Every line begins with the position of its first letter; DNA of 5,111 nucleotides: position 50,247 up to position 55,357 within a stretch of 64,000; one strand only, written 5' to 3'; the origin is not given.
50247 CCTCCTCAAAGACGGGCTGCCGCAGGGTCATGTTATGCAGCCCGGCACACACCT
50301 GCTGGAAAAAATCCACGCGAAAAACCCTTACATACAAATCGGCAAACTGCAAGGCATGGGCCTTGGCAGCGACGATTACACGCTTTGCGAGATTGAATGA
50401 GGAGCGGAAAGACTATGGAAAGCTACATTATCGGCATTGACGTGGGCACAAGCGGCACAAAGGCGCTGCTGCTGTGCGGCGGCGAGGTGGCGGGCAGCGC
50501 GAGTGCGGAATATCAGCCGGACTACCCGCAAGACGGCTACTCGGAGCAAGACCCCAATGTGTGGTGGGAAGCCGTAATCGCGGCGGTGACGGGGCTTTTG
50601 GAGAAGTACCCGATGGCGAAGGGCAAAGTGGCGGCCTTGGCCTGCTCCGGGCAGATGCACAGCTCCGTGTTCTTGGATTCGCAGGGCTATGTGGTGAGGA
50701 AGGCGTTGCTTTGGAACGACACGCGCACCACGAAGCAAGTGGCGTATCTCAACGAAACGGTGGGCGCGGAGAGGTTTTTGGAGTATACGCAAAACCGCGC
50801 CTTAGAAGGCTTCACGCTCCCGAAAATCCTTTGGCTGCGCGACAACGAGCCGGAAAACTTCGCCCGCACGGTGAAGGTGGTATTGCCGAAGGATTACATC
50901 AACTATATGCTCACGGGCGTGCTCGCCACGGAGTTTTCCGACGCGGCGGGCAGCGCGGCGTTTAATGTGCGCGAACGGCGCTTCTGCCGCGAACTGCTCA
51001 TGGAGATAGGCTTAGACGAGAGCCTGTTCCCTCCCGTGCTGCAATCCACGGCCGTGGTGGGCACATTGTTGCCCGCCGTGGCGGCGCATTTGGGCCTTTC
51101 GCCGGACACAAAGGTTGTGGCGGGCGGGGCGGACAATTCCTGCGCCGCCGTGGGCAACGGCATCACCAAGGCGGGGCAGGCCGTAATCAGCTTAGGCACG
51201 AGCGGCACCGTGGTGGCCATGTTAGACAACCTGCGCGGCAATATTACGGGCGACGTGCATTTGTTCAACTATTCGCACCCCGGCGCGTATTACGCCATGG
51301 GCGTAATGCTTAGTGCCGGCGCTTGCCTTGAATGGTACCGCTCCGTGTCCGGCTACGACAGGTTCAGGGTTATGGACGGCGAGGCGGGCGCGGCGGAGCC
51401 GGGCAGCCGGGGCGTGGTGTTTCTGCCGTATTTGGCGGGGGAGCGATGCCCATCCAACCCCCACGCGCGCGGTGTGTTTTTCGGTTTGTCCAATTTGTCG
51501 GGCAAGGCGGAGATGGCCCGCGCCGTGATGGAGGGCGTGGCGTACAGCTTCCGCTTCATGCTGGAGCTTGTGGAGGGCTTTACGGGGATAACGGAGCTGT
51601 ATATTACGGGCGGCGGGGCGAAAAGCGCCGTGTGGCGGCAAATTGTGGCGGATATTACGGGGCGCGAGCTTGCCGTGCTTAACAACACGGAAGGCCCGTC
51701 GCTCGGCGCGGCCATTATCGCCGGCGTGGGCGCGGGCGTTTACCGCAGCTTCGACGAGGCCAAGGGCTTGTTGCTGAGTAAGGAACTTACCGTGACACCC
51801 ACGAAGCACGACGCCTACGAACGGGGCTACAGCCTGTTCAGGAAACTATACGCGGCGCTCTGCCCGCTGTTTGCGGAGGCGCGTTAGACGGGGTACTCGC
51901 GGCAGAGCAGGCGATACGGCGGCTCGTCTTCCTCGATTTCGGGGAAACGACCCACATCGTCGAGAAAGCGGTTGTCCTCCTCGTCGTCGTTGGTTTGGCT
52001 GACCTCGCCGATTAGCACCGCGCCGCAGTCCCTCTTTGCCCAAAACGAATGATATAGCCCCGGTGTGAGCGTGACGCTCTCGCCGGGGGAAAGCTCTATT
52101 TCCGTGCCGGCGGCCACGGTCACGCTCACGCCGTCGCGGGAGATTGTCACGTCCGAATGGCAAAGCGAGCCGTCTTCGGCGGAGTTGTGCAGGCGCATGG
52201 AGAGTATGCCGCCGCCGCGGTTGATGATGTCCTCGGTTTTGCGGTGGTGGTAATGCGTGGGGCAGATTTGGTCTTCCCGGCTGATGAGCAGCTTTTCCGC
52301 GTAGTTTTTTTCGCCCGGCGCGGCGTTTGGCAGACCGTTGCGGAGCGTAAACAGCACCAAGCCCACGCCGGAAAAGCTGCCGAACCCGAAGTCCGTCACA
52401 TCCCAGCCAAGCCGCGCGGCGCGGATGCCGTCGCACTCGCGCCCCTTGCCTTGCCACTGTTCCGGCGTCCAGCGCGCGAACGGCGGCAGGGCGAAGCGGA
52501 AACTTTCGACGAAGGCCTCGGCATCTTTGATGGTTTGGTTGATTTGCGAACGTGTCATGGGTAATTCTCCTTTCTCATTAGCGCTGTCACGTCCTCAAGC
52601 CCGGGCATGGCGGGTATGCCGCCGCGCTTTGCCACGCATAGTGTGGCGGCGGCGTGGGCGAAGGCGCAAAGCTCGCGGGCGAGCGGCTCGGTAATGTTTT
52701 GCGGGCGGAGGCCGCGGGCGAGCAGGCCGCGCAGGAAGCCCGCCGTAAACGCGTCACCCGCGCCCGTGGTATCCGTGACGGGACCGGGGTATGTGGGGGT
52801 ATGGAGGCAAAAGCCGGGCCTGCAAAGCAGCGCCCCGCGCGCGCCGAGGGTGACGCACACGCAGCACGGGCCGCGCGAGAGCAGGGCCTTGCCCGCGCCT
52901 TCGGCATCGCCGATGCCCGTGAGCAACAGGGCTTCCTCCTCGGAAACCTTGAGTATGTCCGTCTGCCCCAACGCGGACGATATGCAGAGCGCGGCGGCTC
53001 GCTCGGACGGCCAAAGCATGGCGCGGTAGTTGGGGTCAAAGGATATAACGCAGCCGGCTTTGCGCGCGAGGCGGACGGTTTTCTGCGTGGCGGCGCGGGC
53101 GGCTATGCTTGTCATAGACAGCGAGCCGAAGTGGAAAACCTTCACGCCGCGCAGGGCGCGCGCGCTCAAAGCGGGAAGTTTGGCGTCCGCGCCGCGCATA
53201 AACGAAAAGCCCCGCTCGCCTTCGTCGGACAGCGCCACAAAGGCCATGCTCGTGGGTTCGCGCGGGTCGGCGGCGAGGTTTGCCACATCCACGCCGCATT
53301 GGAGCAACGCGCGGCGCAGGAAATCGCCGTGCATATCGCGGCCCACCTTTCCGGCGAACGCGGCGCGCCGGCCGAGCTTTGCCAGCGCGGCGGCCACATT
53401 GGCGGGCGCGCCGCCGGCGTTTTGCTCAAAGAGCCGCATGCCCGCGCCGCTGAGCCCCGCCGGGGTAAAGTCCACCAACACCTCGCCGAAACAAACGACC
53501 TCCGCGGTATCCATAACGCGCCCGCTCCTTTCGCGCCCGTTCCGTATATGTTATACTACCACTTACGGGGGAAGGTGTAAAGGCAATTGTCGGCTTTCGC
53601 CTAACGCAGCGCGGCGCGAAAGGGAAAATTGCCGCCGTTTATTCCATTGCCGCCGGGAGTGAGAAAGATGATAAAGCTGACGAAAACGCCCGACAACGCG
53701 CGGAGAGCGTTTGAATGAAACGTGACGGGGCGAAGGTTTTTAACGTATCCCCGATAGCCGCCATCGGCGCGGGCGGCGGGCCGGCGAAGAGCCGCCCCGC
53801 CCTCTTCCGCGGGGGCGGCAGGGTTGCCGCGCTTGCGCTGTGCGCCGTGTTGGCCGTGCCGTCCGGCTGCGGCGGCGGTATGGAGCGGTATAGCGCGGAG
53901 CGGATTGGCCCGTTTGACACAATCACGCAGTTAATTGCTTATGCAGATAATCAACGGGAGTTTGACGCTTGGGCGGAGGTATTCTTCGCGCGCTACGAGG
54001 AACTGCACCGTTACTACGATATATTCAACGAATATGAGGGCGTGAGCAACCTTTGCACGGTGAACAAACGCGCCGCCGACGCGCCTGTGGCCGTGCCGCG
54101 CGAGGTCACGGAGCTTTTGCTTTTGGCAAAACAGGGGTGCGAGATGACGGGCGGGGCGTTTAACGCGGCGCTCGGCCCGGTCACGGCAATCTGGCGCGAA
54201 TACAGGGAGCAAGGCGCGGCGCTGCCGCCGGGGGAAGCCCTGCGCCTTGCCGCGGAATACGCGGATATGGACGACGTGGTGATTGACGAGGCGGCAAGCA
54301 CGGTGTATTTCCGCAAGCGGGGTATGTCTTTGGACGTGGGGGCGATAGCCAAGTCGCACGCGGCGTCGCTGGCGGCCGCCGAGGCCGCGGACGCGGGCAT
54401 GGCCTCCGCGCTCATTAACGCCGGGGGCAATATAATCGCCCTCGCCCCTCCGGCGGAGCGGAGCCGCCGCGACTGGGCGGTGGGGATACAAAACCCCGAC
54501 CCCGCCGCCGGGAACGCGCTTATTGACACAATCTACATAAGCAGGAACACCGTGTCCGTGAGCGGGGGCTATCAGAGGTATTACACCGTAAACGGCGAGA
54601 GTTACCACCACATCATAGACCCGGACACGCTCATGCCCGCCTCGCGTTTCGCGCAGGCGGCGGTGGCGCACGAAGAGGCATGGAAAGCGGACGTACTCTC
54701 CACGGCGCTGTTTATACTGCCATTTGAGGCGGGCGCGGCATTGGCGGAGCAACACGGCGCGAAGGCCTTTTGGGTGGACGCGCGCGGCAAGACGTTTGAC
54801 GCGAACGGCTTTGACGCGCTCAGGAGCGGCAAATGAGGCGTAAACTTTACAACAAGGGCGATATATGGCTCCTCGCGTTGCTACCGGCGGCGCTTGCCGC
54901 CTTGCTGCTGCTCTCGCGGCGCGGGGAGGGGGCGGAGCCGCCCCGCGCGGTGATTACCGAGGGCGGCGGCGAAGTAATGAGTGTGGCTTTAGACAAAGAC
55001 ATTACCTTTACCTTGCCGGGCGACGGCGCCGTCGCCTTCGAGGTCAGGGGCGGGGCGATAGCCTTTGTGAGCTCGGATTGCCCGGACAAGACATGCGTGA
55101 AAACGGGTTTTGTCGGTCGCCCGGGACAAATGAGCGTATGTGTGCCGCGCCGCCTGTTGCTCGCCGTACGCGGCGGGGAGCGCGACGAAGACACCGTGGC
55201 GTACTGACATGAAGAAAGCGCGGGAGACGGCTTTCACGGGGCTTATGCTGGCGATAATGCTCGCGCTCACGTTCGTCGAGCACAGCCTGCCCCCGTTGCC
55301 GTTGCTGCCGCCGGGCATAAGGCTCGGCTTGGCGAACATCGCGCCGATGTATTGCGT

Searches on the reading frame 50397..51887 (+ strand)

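Call 31: search_protein_families(library=pfam, proteins=[window:50397-51887:+], max_evalue=0.00001)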
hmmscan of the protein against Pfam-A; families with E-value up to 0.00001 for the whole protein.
window:50397-51887:+ (496 aa): 2 families
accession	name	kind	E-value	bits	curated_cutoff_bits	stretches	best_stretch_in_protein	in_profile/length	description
PF00370.27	FGGY_N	-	1.1e-60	205.8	28.8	1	10-253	1-245/245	FGGY family of carbohydrate kinases, N-terminal domain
PF02782.22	FGGY_C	-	4e-31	108.8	27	1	262-445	1-197/198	FGGY family of carbohydrate kinases, C-terminal domain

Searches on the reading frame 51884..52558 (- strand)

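Call 31: search_protein_families(library=pfam, proteins=[window:51884-52558:-], max_evalue=0.00001)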
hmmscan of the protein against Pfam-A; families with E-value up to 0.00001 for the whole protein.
window:51884-52558:- (224 aa): 1 family
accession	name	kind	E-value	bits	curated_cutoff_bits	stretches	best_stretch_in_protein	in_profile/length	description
PF07385.18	Lyx_isomer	-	3.8e-94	314.5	20.8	1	1-222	1-222/222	D-lyxose isomerase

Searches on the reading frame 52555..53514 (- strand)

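Call 31: search_protein_families(library=pfam, proteins=[window:52555-53514:-], max_evalue=0.00001)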
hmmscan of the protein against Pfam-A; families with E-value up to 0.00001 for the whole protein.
window:52555-53514:- (319 aa): 1 family
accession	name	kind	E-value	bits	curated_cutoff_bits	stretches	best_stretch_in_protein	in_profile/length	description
PF00294.29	PfkB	-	7.4e-57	193.4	25.8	1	4-303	2-299/302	pfkB family carbohydrate kinase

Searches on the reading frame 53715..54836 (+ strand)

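Call 31: search_protein_families(library=pfam, proteins=[window:53715-54836:+], max_evalue=0.00001)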
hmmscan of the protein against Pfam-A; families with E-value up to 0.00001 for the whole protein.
window:53715-54836:+ (373 aa): 1 family
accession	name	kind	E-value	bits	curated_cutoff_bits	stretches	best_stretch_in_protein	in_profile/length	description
PF02424.20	ApbE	-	1.9e-61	208.4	25.6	1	68-352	2-265/266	ApbE family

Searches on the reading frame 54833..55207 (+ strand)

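Call 31: search_protein_families(library=pfam, proteins=[window:54833-55207:+], max_evalue=0.00001)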
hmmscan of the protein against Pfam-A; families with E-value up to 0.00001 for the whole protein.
window:54833-55207:+ (124 aa): 1 family
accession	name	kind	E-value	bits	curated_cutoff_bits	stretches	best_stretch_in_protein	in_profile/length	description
PF07009.16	NusG_II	-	1.4e-19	70.6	29.6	1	20-115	9-106/107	NusG domain II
